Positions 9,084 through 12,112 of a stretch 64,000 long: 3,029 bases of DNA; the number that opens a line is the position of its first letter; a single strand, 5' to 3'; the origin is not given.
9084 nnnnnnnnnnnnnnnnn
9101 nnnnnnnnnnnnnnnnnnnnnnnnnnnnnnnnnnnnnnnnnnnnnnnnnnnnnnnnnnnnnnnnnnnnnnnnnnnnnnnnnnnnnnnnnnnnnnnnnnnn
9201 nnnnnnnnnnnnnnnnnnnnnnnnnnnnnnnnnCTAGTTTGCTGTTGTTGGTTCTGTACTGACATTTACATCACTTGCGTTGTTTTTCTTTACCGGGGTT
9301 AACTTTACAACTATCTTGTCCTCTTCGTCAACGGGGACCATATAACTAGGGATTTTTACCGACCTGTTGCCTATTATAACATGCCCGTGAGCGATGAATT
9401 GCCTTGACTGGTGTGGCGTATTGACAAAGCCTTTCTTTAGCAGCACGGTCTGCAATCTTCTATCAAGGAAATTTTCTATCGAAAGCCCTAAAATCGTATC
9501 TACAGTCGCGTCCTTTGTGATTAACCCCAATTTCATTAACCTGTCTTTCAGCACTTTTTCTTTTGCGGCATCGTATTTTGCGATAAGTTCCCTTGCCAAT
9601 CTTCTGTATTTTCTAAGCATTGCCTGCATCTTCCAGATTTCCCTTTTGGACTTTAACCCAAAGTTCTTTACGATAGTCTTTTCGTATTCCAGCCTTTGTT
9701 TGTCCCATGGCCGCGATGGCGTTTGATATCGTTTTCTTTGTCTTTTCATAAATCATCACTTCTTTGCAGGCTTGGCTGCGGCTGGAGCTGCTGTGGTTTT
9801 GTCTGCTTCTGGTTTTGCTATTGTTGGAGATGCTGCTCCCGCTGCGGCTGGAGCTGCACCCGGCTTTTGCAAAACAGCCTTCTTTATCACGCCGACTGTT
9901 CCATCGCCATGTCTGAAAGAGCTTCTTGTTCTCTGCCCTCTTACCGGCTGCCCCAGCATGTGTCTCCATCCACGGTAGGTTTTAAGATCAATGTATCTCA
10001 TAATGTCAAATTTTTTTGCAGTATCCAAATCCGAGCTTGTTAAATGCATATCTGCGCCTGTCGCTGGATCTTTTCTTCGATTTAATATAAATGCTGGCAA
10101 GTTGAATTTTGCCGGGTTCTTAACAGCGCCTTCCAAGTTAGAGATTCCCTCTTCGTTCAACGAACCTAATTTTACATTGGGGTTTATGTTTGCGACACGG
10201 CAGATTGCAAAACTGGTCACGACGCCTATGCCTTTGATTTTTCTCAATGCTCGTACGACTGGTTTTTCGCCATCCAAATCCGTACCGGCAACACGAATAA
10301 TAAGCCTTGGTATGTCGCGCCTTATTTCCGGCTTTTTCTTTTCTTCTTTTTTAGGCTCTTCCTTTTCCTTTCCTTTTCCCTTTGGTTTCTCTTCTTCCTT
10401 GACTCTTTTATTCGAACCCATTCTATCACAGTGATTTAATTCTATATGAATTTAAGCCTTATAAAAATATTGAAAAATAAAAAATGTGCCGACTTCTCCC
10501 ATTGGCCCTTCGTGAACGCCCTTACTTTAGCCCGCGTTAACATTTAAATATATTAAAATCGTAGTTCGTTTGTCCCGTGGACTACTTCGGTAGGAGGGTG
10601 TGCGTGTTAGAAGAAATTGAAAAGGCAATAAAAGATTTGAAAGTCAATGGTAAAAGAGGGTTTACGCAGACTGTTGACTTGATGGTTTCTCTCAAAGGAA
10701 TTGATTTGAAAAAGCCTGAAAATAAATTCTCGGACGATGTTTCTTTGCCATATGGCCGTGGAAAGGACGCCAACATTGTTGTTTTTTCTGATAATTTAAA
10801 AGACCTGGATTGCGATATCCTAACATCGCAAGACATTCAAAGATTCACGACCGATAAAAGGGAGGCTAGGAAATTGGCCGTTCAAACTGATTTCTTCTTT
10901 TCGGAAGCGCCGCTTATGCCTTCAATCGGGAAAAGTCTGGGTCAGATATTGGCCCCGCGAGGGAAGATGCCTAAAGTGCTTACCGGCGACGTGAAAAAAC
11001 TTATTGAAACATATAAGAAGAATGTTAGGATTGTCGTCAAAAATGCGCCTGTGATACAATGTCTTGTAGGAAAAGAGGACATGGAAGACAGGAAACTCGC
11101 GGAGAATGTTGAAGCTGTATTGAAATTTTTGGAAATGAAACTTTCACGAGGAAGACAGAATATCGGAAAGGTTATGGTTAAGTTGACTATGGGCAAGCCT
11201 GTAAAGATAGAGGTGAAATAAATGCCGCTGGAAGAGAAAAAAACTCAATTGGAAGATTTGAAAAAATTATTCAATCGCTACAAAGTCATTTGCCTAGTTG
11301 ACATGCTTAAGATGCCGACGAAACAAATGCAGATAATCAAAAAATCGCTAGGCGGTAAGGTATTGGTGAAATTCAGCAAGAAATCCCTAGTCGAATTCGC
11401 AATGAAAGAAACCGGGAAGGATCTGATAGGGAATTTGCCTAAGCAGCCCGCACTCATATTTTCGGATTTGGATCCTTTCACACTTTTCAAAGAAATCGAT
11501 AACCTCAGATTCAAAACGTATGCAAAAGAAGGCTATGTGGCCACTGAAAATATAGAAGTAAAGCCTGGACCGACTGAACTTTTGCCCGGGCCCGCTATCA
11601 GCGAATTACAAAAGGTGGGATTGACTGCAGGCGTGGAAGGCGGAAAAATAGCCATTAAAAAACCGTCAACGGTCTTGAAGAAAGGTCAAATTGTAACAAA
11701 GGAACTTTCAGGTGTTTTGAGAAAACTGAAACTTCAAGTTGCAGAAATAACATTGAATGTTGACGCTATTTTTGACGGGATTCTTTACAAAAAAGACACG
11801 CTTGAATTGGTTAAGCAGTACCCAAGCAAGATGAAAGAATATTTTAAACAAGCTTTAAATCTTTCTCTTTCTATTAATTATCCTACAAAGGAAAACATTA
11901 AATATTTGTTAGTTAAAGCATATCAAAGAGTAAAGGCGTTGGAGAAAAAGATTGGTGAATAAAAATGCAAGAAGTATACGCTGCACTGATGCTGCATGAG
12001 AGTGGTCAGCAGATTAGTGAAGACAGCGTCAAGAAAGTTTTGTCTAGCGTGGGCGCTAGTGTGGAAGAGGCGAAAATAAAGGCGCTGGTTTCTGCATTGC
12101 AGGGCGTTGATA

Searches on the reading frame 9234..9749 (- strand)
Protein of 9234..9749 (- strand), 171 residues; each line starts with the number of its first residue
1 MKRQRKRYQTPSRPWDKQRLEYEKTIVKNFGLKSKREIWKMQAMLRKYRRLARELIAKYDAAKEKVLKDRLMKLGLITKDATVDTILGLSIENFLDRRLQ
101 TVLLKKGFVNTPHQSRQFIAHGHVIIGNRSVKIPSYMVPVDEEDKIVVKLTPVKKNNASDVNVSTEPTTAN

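Call 54: search_protein_families(library=pfam, proteins=[window:9234-9749:-], max_evalue=0.0001)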
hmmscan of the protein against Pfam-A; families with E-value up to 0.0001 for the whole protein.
window:9234-9749:- (171 aa): 1 family
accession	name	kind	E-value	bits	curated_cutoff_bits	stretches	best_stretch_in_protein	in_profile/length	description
PF01479.30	S4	-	1.4e-13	50.8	22.8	1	97-143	1-47/48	S4 domain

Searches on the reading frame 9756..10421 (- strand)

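Call 54: search_protein_families(library=pfam, proteins=[window:9756-10421:-], max_evalue=0.0001)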
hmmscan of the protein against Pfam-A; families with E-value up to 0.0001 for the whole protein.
window:9756-10421:- (221 aa): 1 family
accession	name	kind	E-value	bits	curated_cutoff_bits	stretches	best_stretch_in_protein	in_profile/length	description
PF00416.27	Ribosomal_S13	-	3.2e-34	118.5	31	1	43-170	1-127/128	Ribosomal protein S13/S18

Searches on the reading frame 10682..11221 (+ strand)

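Call 54: search_protein_families(library=pfam, proteins=[window:10682-11221:+], max_evalue=0.0001)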
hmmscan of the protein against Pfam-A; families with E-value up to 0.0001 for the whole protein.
window:10682-11221:+ (179 aa): 1 family
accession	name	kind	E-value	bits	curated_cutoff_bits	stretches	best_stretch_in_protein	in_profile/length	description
PF00687.26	Ribosomal_L1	-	2.5e-37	128.8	32.2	1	2-171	17-197/198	Ribosomal protein L1p/L10e family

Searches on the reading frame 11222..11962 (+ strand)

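Call 25: search_protein_families(library=pfam, proteins=[window:11222-11962:+], max_evalue=0.001)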
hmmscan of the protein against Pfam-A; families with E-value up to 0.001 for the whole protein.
window:11222-11962:+ (246 aa): 2 families
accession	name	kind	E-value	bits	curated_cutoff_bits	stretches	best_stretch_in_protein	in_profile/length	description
PF00466.25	Ribosomal_L10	-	1.1e-16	61.2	22.8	1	2-94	2-97/100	Ribosomal protein L10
PF17777.6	RL10P_insert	-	3.7e-16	59.2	29.1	1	101-170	1-70/71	Insertion domain in 60S ribosomal protein L10P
